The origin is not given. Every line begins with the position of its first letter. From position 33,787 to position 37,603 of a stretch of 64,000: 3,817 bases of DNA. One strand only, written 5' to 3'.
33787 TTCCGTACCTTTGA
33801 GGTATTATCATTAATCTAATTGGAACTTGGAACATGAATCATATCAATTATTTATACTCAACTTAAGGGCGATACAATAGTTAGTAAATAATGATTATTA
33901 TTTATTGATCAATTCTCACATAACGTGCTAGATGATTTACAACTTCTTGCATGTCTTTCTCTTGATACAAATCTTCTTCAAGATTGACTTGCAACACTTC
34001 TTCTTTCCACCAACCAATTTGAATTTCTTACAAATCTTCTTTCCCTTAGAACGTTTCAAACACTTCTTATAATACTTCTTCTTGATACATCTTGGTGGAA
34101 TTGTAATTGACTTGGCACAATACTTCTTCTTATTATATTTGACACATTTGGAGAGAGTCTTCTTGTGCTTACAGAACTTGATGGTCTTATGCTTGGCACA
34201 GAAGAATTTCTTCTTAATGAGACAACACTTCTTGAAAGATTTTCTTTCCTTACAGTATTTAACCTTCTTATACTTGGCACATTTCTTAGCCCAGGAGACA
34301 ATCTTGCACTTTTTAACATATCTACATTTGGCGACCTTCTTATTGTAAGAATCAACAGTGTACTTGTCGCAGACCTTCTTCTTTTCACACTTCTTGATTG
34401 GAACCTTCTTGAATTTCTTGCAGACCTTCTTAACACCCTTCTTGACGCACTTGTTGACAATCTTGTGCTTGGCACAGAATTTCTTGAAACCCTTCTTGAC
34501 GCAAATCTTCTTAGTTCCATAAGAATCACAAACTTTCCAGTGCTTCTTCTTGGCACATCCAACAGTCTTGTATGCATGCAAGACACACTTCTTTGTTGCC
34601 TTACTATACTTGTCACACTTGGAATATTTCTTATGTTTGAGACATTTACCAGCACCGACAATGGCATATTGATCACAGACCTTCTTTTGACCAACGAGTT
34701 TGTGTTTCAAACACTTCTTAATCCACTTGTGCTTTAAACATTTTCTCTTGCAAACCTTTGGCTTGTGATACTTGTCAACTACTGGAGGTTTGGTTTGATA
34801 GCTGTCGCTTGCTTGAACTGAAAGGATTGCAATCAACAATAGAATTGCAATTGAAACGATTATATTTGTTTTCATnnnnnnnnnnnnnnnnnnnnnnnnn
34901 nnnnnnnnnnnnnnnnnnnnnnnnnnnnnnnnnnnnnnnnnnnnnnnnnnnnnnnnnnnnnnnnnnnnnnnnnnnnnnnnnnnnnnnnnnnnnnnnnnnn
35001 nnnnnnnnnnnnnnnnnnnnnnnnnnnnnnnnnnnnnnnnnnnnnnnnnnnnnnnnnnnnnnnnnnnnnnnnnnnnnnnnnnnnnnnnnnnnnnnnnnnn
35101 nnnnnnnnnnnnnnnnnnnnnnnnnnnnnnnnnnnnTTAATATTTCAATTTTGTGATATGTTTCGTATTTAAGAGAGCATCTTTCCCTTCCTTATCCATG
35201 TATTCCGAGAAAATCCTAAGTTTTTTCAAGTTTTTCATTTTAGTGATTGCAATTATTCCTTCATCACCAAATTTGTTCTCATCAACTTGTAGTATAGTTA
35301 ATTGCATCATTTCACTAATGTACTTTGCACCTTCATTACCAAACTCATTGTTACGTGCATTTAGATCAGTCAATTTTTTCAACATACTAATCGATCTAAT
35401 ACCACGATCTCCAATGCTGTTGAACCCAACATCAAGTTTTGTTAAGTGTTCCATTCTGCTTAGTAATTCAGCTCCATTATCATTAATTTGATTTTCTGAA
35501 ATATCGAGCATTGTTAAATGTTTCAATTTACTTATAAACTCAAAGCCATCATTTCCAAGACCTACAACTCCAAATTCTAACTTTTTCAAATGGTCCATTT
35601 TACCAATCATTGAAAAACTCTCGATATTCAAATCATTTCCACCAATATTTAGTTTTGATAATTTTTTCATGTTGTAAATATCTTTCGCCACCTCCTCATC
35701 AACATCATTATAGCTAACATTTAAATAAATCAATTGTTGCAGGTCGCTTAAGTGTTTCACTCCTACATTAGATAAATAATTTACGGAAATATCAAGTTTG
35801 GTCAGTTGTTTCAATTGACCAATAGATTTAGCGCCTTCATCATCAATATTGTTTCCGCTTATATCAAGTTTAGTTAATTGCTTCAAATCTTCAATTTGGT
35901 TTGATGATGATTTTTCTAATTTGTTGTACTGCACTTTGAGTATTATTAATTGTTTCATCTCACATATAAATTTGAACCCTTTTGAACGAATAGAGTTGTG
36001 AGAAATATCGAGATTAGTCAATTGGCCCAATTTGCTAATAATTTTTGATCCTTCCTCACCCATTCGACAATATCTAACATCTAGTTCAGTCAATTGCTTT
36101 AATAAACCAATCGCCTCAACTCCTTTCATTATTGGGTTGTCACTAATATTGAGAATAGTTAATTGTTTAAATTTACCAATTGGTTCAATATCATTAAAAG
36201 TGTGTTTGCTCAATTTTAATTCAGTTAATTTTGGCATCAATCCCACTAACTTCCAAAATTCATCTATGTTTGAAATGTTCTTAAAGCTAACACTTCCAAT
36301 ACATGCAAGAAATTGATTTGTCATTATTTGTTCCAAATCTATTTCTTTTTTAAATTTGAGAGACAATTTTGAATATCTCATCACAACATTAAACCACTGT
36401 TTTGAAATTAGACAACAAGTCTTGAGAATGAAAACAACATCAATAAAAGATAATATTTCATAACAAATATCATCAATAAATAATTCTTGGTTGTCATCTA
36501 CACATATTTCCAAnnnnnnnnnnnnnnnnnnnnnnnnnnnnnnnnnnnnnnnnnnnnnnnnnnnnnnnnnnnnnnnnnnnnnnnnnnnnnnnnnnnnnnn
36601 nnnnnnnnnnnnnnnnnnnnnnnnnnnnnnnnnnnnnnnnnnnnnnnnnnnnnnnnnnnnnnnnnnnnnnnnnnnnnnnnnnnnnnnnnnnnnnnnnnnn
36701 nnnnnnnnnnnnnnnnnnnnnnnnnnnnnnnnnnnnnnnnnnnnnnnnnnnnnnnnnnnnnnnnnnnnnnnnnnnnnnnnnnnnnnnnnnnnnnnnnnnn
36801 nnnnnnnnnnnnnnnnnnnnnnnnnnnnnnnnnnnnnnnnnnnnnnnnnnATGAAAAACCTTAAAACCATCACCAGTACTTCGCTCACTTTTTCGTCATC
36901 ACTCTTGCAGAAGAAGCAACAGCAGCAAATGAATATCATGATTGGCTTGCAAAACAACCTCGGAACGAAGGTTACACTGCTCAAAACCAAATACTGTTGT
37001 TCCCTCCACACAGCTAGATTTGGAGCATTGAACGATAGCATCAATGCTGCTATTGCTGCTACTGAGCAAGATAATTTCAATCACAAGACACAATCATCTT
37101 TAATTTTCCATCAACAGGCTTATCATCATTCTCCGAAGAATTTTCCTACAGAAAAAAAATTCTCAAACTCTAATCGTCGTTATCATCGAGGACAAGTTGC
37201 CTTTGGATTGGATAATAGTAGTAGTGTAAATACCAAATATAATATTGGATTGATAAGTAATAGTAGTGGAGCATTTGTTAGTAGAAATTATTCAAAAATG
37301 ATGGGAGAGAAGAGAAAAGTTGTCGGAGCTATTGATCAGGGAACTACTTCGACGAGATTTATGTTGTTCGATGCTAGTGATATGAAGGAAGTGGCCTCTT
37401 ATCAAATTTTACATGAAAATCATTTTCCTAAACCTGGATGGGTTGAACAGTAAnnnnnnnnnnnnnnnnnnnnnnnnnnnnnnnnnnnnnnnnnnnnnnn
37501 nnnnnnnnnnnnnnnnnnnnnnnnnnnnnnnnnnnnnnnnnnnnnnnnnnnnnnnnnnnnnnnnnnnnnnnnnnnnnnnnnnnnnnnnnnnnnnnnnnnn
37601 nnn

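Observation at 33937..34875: Secreted protein of extreme composition: about 1/3 lysine and about 32 cysteines in quasi-repeats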

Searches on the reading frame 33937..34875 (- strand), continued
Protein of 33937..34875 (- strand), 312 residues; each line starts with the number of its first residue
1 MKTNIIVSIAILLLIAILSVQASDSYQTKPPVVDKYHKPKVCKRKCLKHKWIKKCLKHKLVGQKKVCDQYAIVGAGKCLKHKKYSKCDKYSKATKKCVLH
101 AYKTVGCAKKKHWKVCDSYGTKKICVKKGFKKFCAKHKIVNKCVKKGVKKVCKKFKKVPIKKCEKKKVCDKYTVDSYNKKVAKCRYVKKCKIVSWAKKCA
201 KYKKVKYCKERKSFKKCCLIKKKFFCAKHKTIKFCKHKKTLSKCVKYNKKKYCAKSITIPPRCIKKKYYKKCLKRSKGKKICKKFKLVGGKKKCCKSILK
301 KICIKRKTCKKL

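Call 65: find_encoding_contigs(protein=P0032, flank=6000, max_places=3)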
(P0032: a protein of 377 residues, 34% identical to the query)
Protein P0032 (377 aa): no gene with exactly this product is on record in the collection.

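Call 72: find_encoding_contigs(protein=P0012, flank=2000, max_places=3)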
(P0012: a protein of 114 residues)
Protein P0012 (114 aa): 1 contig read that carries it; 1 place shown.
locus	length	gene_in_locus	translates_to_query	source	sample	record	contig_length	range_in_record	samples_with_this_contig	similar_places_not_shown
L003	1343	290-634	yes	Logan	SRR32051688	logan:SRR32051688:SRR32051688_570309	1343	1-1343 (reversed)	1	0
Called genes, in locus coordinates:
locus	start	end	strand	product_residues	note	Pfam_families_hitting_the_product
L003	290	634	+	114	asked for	-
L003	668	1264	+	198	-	-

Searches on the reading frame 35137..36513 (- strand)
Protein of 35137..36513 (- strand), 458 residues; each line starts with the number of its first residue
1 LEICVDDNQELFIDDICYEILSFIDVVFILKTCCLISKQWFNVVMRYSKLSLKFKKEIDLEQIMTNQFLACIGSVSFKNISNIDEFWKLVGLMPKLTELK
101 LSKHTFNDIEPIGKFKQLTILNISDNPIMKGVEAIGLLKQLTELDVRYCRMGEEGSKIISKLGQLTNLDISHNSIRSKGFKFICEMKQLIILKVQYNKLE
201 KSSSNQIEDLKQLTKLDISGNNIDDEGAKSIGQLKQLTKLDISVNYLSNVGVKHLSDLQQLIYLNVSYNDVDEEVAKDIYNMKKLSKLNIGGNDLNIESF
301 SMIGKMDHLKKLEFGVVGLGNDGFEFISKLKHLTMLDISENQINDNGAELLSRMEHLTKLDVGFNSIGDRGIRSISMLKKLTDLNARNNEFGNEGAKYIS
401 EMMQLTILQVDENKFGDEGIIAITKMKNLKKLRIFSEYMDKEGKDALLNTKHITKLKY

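Call 5: search_protein_families(library=pfam, proteins=[window:35137-36513:-], max_evalue=1)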
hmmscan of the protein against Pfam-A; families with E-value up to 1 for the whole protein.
window:35137-36513:- (458 aa): 10 families
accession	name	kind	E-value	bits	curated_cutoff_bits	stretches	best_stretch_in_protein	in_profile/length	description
PF13516.12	LRR_6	-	8.4e-34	113.4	23.4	4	213-231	5-23/24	Leucine Rich repeat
PF13855.12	LRR_8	-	1.2e-26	92.7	27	6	236-295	2-61/61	Leucine rich repeat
PF12799.13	LRR_4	-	7.5e-23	80.5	27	9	211-250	1-39/44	Leucine Rich repeats (2 copies)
PF23598.1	LRR_14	-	1e-22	80.8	40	3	181-313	41-173/353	Leucine-rich repeat region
PF00560.39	LRR_1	-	2.8e-18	62.5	20.6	1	212-234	1-23/23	Leucine Rich Repeat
PF25013.1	LRR_Zer-1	-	6e-14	52.8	27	3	114-228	6-103/137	Zer-1-like, Leucine-rich repeats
PF14580.12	LRR_9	-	1e-05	25.7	30.5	2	88-130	82-127/175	Leucine-rich repeat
PF23952.1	LRR_EndoS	-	0.023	15.3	27.9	0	157-245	74-116/116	Endo-beta-N-acetylglucosaminidase EndoS LRR domain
PF24758.1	LRR_At5g56370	-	0.034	14.2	27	0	256-327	11-81/227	FBD-associated F-box protein At5g56370, LRR repeats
PF07725.18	LRR_3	-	0.11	12.7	20.2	0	189-201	2-14/20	Leucine Rich Repeat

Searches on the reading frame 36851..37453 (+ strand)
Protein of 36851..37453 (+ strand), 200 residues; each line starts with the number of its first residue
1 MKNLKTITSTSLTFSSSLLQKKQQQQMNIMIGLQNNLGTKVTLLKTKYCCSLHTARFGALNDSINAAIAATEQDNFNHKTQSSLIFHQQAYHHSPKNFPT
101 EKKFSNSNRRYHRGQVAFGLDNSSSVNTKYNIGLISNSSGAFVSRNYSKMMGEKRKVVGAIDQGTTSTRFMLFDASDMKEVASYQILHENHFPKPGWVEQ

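Call 23: search_protein_families(library=pfam, proteins=[window:36851-37453:+], max_evalue=0.001)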
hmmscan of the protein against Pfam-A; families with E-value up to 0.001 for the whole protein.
window:36851-37453:+ (200 aa): 1 family
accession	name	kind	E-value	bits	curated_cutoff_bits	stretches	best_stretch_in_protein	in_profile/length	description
PF00370.27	FGGY_N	-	2.1e-06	28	28.8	1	158-200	2-43/245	FGGY family of carbohydrate kinases, N-terminal domain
